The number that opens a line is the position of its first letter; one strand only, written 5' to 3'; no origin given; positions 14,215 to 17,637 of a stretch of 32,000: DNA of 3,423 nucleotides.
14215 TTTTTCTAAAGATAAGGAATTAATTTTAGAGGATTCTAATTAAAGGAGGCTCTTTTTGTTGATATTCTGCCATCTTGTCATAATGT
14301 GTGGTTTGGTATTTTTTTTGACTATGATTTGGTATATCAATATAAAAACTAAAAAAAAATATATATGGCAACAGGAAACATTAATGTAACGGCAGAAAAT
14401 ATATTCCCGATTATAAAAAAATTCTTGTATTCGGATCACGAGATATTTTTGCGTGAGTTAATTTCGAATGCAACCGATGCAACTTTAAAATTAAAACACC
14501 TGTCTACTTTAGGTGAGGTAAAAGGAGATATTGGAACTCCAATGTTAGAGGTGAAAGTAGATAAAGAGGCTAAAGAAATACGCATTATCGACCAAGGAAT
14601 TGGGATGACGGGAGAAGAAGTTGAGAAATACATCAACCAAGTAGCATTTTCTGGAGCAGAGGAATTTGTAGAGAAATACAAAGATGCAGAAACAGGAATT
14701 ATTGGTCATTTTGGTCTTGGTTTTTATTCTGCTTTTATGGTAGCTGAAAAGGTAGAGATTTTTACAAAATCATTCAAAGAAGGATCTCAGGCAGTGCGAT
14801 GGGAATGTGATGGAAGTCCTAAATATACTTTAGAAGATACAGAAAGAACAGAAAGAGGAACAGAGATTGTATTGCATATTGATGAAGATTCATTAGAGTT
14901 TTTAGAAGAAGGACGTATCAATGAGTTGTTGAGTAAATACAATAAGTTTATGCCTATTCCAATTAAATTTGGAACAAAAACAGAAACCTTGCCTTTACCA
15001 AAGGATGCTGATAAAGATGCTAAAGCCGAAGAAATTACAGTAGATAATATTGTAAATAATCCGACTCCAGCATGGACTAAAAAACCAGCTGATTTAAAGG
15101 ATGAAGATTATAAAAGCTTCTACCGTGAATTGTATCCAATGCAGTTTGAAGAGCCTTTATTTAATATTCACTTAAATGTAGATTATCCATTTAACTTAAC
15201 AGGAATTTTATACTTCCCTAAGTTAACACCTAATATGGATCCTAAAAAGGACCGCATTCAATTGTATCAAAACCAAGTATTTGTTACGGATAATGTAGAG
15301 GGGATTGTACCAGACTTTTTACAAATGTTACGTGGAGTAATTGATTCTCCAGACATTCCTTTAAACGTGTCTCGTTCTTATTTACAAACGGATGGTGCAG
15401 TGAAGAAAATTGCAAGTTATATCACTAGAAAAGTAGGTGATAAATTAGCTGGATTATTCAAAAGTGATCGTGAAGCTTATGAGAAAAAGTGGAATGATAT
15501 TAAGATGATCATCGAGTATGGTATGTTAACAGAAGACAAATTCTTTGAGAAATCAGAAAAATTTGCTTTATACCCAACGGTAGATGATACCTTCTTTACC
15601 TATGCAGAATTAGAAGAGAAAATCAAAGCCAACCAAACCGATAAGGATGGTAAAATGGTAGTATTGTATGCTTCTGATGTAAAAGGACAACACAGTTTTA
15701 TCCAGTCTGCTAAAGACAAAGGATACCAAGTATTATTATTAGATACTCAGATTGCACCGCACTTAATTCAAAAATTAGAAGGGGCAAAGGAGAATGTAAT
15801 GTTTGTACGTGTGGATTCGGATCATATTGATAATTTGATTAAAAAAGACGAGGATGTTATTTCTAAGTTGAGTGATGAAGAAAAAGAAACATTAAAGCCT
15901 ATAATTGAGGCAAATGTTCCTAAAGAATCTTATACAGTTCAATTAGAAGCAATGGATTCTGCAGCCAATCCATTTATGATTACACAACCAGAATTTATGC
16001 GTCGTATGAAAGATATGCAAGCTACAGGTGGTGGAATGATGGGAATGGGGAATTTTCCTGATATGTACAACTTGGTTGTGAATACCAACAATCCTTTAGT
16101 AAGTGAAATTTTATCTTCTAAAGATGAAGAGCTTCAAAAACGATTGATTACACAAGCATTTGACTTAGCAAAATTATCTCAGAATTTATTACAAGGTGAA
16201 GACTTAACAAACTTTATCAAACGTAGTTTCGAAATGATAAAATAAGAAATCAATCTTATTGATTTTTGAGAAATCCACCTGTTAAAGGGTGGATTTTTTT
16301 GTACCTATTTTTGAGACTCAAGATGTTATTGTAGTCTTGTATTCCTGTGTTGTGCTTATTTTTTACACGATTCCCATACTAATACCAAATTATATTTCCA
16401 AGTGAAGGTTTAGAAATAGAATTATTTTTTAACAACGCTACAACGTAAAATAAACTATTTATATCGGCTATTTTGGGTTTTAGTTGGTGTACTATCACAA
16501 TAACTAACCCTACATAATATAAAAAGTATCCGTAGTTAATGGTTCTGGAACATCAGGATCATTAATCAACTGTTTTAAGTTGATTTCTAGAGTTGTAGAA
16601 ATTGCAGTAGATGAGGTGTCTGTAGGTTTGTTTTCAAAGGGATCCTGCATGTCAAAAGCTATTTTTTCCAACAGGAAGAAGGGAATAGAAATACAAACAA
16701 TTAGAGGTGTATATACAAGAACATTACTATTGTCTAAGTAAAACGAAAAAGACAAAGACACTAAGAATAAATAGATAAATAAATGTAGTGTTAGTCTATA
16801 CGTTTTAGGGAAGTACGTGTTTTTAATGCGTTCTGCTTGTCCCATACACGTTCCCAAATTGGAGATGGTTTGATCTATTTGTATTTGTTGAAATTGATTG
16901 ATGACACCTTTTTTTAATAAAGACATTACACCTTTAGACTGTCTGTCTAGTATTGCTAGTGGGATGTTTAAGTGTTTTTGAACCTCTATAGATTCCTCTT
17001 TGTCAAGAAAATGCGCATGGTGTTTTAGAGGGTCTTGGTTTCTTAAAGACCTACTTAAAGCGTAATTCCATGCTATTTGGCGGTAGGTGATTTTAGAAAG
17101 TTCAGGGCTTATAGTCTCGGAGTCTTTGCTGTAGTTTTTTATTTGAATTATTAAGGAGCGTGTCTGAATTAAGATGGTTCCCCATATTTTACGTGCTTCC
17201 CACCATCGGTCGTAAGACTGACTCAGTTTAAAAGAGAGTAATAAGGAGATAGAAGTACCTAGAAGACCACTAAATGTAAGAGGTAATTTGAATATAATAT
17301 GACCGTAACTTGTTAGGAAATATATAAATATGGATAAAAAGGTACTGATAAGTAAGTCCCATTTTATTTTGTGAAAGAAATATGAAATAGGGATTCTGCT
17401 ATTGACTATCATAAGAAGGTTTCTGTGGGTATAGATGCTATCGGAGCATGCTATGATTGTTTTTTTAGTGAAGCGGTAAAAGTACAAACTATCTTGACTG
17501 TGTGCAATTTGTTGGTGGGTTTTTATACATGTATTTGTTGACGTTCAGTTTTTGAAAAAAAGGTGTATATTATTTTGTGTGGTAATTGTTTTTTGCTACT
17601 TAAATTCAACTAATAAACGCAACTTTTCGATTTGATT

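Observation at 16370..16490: Very dense family of ~110-nt interspersed intergenic repeats (at least 7 clear copies in 32 kb)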

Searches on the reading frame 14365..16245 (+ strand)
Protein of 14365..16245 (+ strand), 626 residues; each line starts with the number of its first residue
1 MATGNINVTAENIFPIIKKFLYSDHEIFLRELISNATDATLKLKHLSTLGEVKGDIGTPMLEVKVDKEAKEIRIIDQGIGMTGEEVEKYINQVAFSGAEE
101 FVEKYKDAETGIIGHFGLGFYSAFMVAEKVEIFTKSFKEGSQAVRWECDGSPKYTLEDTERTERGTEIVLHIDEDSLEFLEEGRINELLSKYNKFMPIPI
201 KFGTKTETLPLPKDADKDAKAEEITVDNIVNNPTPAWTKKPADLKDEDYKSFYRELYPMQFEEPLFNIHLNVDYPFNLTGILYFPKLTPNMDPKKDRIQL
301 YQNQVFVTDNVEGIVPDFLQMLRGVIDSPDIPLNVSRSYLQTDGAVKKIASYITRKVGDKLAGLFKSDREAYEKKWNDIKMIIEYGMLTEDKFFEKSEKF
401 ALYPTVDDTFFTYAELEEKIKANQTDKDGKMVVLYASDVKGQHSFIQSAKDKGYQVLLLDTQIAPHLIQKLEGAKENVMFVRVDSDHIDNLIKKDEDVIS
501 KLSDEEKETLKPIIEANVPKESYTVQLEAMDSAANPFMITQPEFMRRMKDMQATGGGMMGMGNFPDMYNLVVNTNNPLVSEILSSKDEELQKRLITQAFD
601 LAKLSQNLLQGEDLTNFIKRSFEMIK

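Call 25: find_encoding_contigs(protein=window:14365-16245:+, flank=10000, max_places=10)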
Protein window:14365-16245:+ (626 aa): no gene with exactly this product is on record in the collection.

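Call 26: find_homologous_proteins(query=window:14365-16245:+, max_evalue=1e-100)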
Query window:14365-16245:+ (626 aa): 8000 proteins with E <= 1e-100 among 8000 candidates; the best 120 are listed.
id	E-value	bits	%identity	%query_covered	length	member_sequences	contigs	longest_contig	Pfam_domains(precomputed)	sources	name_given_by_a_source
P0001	0.0e+0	1396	100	100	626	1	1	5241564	PF02518.32,PF00183.24,PF13589.13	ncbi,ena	-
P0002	0.0e+0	1352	96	100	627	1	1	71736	PF02518.32,PF00183.24,PF13589.13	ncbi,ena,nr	ncbi:MAG: molecular chaperone HtpG [Flavobacteriaceae bacterium]|nr:molecular chaperone HtpG [Flavob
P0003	0.0e+0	1348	96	100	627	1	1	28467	PF02518.32,PF00183.24,PF13589.13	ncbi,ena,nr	ncbi:MAG: molecular chaperone HtpG [Flavobacteriaceae bacterium]|nr:MAG: molecular chaperone HtpG [F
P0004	0.0e+0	1341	96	100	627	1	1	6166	PF02518.32,PF00183.24,PF13589.13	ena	-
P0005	0.0e+0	1331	94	100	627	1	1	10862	PF02518.32,PF00183.24,PF13589.13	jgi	-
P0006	0.0e+0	1329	94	100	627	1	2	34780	PF02518.32,PF00183.24,PF13589.13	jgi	-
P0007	0.0e+0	1329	94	100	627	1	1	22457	PF02518.32,PF00183.24,PF13589.13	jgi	-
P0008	0.0e+0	1316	93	100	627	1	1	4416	PF02518.32,PF00183.24,PF13589.13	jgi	-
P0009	0.0e+0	1194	85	100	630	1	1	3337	PF02518.32,PF00183.24,PF13589.13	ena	-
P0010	0.0e+0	1193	84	100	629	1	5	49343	PF02518.32,PF00183.24,PF13589.13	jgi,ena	-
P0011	0.0e+0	1191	84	100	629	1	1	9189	PF02518.32,PF00183.24,PF13589.13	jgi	-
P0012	0.0e+0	1190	84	100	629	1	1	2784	PF02518.32,PF00183.24,PF13589.13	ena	-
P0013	0.0e+0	1190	85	100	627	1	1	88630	PF02518.32,PF00183.24,PF13589.13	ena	-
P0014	0.0e+0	1188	84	100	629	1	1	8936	PF02518.32,PF00183.24,PF13589.13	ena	-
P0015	0.0e+0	1186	84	100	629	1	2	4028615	PF02518.32,PF00183.24,PF13589.13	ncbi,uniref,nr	ncbi:molecular chaperone HtpG [Lutibacter sp. A64]|uniref:molecular chaperone HtpG n=1 Tax=Lutibacte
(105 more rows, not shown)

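Call 27: find_encoding_contigs(protein=P0001, flank=10000, max_places=4)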
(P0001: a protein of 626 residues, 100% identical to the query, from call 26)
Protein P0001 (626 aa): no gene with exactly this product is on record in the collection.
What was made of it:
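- On REP / REPIN: The source genome was not retrievable (calls 25, 27).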

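Call 28: find_encoding_contigs(protein=P0002, flank=10000, max_places=4)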
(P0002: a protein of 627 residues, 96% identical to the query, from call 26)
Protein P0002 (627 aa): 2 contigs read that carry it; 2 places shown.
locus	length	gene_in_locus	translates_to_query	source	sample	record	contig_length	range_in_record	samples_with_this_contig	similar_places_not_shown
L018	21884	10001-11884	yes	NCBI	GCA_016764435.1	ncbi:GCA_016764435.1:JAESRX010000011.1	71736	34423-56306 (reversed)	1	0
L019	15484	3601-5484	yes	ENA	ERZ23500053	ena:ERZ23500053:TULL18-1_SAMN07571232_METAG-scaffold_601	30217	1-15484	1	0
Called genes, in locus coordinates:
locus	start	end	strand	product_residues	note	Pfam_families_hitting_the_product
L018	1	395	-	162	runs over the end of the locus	PF04542:Sigma70_r2, PF08281:Sigma70_r4_2, PF04545:Sigma70_r4 (weak)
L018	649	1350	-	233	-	PF14289:DUF4369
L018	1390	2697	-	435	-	PF05684:DUF819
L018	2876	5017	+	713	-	PF10459:Peptidase_S46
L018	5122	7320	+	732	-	PF10459:Peptidase_S46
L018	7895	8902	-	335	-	PF00195:Chal_sti_synt_N (faint), PF08545:ACP_syn_III, PF08541:ACP_syn_III_C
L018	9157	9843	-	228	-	PF14512:TM1586_NiRdase (faint), PF00881:Nitroreductase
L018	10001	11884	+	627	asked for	PF02518:HATPase_c (weak), PF13589:HATPase_c_3, PF00183:HSP90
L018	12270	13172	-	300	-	PF25539:Bestrophin_2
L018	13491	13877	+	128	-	PF00293:NUDIX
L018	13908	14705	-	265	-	PF02265:S1-P1_nuclease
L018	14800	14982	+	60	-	-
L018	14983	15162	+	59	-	-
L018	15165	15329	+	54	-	PF13783:DUF4177 (weak)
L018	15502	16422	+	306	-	PF01263:Aldose_epim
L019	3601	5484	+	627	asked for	PF02518:HATPase_c (weak), PF13589:HATPase_c_3, PF00183:HSP90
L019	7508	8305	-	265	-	PF02265:S1-P1_nuclease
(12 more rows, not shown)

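Call 35: find_encoding_contigs(protein=P0003, flank=10000, max_places=4)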
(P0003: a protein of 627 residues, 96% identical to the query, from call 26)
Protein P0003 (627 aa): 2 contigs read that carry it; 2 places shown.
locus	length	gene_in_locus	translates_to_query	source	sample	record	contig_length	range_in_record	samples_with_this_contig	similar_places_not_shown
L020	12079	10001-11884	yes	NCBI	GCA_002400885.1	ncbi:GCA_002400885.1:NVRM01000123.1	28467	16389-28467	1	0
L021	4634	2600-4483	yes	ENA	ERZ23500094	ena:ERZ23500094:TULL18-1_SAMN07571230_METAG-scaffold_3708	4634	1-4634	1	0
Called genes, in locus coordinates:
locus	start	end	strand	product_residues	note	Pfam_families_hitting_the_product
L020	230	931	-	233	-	PF14289:DUF4369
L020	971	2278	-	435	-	PF05684:DUF819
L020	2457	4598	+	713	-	PF10459:Peptidase_S46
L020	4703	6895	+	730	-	PF10459:Peptidase_S46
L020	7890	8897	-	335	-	PF00195:Chal_sti_synt_N (faint), PF08545:ACP_syn_III, PF08541:ACP_syn_III_C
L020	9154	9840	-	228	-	PF14512:TM1586_NiRdase (faint), PF00881:Nitroreductase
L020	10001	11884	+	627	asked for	PF02518:HATPase_c (weak), PF13589:HATPase_c_3, PF00183:HSP90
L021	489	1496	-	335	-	PF00195:Chal_sti_synt_N (faint), PF08545:ACP_syn_III, PF08541:ACP_syn_III_C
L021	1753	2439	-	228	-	PF14512:TM1586_NiRdase (faint), PF00881:Nitroreductase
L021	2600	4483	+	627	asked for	PF02518:HATPase_c (weak), PF13589:HATPase_c_3, PF00183:HSP90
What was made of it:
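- NORP167 is a congener: its HtpG is 96% identical and lies on NVRM01000123 (calls 26, 35).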

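Call 59: list_cluster_members(proteins=[P0001])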
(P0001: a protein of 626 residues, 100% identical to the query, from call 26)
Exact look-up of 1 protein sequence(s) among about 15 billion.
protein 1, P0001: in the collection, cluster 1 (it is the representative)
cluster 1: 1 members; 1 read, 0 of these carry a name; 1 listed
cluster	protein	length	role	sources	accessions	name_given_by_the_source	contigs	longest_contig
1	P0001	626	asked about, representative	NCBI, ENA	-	-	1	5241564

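Call 64: find_encoding_contigs(protein=P0006, flank=10000, max_places=3)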
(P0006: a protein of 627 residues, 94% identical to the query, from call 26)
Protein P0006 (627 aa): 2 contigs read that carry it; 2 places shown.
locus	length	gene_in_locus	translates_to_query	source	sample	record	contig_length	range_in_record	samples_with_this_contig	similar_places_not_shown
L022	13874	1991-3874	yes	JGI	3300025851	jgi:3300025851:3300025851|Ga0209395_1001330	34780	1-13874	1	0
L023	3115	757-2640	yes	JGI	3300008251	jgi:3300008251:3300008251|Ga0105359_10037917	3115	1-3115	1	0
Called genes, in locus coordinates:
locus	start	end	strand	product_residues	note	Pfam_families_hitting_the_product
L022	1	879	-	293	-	?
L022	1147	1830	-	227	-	PF00881:Nitroreductase, PF14512:TM1586_NiRdase (faint)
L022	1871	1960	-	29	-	-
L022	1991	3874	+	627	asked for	PF02518:HATPase_c (weak), PF13589:HATPase_c_3, PF00183:HSP90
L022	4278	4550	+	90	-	-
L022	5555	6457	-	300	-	PF25539:Bestrophin_2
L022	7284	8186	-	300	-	PF25539:Bestrophin_2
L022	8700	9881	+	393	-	PF03051:Peptidase_C1_2 (weak), PF00112:Peptidase_C1 (weak), PF03051:Peptidase_C1_2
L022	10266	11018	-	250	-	PF13483:Lactamase_B_3, PF12706:Lactamase_B_2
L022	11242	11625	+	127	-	PF00293:NUDIX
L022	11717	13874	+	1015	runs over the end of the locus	PF13620:CarboxypepD_reg, PF13715:CarbopepD_reg_2, PF07715:Plug, PF00593:TonB_dep_Rec_b-barrel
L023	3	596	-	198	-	?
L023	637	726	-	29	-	-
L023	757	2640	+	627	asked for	PF02518:HATPase_c (weak), PF13589:HATPase_c_3, PF00183:HSP90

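Call 65: find_encoding_contigs(protein=P0007, flank=10000, max_places=3)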
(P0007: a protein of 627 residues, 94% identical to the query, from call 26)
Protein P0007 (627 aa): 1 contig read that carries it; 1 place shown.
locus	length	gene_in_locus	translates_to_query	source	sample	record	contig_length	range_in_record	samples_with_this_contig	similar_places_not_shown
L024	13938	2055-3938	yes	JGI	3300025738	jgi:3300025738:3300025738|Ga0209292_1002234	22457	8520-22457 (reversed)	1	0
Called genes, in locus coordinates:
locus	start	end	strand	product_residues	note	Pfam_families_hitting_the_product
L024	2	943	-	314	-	?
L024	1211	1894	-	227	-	PF00881:Nitroreductase, PF14512:TM1586_NiRdase (faint)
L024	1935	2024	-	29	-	-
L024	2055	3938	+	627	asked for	PF02518:HATPase_c (weak), PF13589:HATPase_c_3, PF00183:HSP90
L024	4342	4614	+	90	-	-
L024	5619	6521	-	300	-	PF25539:Bestrophin_2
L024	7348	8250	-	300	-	PF25539:Bestrophin_2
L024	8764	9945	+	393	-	PF03051:Peptidase_C1_2 (weak), PF00112:Peptidase_C1 (weak), PF03051:Peptidase_C1_2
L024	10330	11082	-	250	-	PF13483:Lactamase_B_3, PF12706:Lactamase_B_2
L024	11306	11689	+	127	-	PF00293:NUDIX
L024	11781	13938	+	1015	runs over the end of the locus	PF13620:CarboxypepD_reg, PF13715:CarbopepD_reg_2, PF07715:Plug, PF00593:TonB_dep_Rec_b-barrel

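Call 66: find_encoding_contigs(protein=P0013, flank=10000, max_places=3)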
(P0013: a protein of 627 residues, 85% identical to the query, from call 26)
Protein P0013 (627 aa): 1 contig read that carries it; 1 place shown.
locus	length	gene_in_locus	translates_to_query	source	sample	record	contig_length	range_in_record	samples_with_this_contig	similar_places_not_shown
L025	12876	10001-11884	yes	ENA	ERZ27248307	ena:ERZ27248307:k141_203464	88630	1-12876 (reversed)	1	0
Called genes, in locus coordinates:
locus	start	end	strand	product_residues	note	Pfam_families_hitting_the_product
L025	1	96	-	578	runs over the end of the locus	PF00664:ABC_membrane, PF00005:ABC_tran, PF02463:SMC_N (faint)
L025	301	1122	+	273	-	PF00194:Carb_anhydrase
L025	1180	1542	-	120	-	PF13380:CoA_binding_2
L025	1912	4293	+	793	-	PF13620:CarboxypepD_reg, PF13715:CarbopepD_reg_2, PF00593:TonB_dep_Rec_b-barrel, PF14905:OMP_b-brl_3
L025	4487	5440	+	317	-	PF13650:Asp_protease_2 (faint)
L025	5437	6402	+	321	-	PF16760:CBM53 (faint), PF02922:CBM_48 (weak), PF16561:AMPK1_CBM, PF02922:CBM_48 (weak)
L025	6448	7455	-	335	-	PF08545:ACP_syn_III, PF08541:ACP_syn_III_C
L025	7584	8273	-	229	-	PF14512:TM1586_NiRdase (faint), PF00881:Nitroreductase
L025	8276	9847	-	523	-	PF00890:FAD_binding_2 (weak), PF01266:DAO (faint), PF07992:Pyr_redox_2 (weak), PF13450:NAD_binding_8 (weak), PF00732:GMC_oxred_N (weak), PF05199:GMC_oxred_C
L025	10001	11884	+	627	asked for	PF02518:HATPase_c (weak), PF13589:HATPase_c_3, PF00183:HSP90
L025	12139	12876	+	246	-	?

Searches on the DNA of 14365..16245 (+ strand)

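Call 83: search_rna_families(sources=[L018, L020, L022, L025], threshold=gathering)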
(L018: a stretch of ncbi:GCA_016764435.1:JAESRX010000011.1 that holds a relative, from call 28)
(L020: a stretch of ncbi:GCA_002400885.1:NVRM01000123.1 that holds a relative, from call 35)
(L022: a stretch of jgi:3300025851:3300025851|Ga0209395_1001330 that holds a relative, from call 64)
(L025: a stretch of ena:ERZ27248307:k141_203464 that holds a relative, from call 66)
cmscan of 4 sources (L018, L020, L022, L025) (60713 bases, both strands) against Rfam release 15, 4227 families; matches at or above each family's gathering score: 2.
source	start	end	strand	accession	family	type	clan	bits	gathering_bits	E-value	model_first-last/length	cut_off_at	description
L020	7137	7212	+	RF01705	Flavo-1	Gene; sRNA;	-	61.4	42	5.7e-11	1-76/76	no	Flavo-1 RNA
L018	7560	7633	+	RF01705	Flavo-1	Gene; sRNA;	-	57.5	42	6.5e-10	1-76/76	no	Flavo-1 RNA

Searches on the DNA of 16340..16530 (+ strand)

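Call 13: search_rna_families(source=window, start=16340, end=16530, threshold=evalue, max_evalue=10)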
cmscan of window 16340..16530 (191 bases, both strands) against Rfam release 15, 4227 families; matches with E-value up to 10: 7.
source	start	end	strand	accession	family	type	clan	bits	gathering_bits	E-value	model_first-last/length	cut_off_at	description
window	16385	16476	-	RF01588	snoR13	Gene; snRNA; snoRNA; CD-box;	-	17.5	60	3.2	1-105/105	no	small nucleolar RNA snoR13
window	16443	16530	+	RF02449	ncr1015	Gene; sRNA;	-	17.5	60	3.4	1-93/121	3'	Bacillus sRNA ncr1015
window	16363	16448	-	RF01198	snoR69Y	Gene; snRNA; snoRNA; CD-box;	CL00051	15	45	3.4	1-99/99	no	Small nucleolar RNA snoR69Y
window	16388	16478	-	RF02310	TtnuHACA2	Gene; snRNA; snoRNA; HACA-box;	-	14.8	100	7.2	1-121/121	no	Tetrahymena snoRNA TtnuHACA2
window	16490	16526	+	RF02098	DGCR5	Gene; lncRNA;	-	13.7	50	2.7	1-49/49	no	DiGeorge syndrome critical region gene 5 conserved region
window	16356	16391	+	RF02143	HYMAI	Gene; lncRNA;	-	8.9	80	9.5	209-241/241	no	Hydatidiform mole associated and imprinted conserved region 1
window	16454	16530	-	RF01259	snR63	Gene; snRNA; snoRNA; CD-box;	CL00061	8.2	50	4.9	170-255/255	5'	Small nucleolar RNA snR63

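Call 77: build_rna_model(alignment_id=A4, structure=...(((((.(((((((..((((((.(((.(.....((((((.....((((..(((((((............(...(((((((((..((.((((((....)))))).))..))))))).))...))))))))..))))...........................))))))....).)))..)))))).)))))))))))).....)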
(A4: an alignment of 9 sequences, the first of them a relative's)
Model R1 built from alignment A4 (9 sequences, 205 columns); structure: as given.
model positions 167; base pairs 57; branch points 0; effective number of sequences 1.49; information 0.59 bits per position. Calibrated on 0.2 Mb of random sequence (short: E-values are rough).
structure used (alignment columns):
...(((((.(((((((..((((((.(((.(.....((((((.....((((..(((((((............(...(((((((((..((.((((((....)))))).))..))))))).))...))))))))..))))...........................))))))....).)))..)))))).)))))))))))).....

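Call 78: search_with_rna_model(model_id=R1, source=window, filters=off, max_evalue=10)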
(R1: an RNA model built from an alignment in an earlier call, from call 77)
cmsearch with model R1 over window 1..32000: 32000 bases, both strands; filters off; matches with E-value up to 10: 54.
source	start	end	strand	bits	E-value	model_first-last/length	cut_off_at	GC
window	3528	3653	-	112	4.9e-26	1-167/167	no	0.29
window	13247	13400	+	92.2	4.5e-21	1-167/167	no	0.31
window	16380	16494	+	92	5.2e-21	1-167/167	no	0.26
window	27531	27644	+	87.3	7.8e-20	1-167/167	no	0.25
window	3530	3655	+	26.2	0.00017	1-167/167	no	0.29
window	23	68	+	22.5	0.0015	1-167/167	no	0.26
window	22569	22608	+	19.9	0.0068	64-103/167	no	0.25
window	5200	5251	+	19.1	0.011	1-167/167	no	0.25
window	22569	22608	-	17.4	0.029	64-103/167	no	0.25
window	13274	13359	-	16.1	0.061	42-127/167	no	0.28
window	16837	16980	+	15.5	0.085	1-167/167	no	0.33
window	22414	22493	+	14.2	0.18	1-167/167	no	0.25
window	29177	29231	-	13.4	0.29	1-167/167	no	0.25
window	11940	11974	+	12.8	0.42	1-167/167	no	0.46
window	25889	26030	+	12.3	0.55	1-167/167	no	0.26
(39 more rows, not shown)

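Call 90: search_with_rna_model(model_id=R1, sources=[L004, L007, L010, L012, L015, L016, L017, L018, L020, L022, L024, L025], max_evalue=0.1)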
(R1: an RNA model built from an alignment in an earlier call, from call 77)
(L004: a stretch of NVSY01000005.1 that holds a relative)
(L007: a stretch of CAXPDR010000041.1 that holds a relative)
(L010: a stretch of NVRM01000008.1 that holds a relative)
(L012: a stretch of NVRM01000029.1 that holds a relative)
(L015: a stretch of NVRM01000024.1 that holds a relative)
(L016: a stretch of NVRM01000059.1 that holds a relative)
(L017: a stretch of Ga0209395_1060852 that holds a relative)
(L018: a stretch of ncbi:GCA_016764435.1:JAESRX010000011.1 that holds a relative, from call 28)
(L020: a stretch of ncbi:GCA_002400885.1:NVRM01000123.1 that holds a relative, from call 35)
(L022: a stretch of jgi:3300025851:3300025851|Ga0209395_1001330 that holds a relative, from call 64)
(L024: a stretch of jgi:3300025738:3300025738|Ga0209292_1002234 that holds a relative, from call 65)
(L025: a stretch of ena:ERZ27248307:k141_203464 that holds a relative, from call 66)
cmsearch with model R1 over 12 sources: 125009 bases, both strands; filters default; matches with E-value up to 0.1: 8.
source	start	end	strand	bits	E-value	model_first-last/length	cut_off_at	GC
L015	1484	1650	+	185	9.2e-44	1-167/167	no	0.3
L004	5378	5544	+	184.8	1e-43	1-167/167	no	0.27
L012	2118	2307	+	145.3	8.5e-34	1-167/167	no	0.33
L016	4825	5025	+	140.4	1.5e-32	1-167/167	no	0.37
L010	4783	4966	-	132.1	1.8e-30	1-167/167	no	0.33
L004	5376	5542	-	47.5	3e-09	1-167/167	no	0.28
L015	1482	1648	-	32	2.4e-05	1-167/167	no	0.31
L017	2066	2197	+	29.1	0.00013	1-167/167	no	0.25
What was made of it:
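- Covariance-model scores of 87-112 bits in the window (call 78) and 132-185 bits in the MAG loci (call 90).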

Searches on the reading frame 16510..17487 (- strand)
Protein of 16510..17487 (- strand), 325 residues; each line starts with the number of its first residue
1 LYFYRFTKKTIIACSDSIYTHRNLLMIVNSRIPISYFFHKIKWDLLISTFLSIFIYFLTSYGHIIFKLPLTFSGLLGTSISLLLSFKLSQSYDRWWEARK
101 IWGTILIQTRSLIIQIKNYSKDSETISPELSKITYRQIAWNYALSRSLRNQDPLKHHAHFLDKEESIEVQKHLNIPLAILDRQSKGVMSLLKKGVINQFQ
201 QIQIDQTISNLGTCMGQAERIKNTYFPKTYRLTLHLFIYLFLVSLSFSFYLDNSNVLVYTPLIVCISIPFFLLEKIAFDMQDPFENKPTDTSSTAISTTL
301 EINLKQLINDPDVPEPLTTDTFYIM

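Call 40: search_protein_families(library=pfam, proteins=[window:16510-17487:-], max_evalue=0.00001)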
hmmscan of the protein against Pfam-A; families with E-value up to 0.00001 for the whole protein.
window:16510-17487:- (325 aa): 1 family
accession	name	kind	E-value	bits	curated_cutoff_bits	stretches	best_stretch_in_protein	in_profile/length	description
PF25539.1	Bestrophin_2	-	5.7e-50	170.9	27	1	38-305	21-287/288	Bacterial/Fungal Bestrophin protein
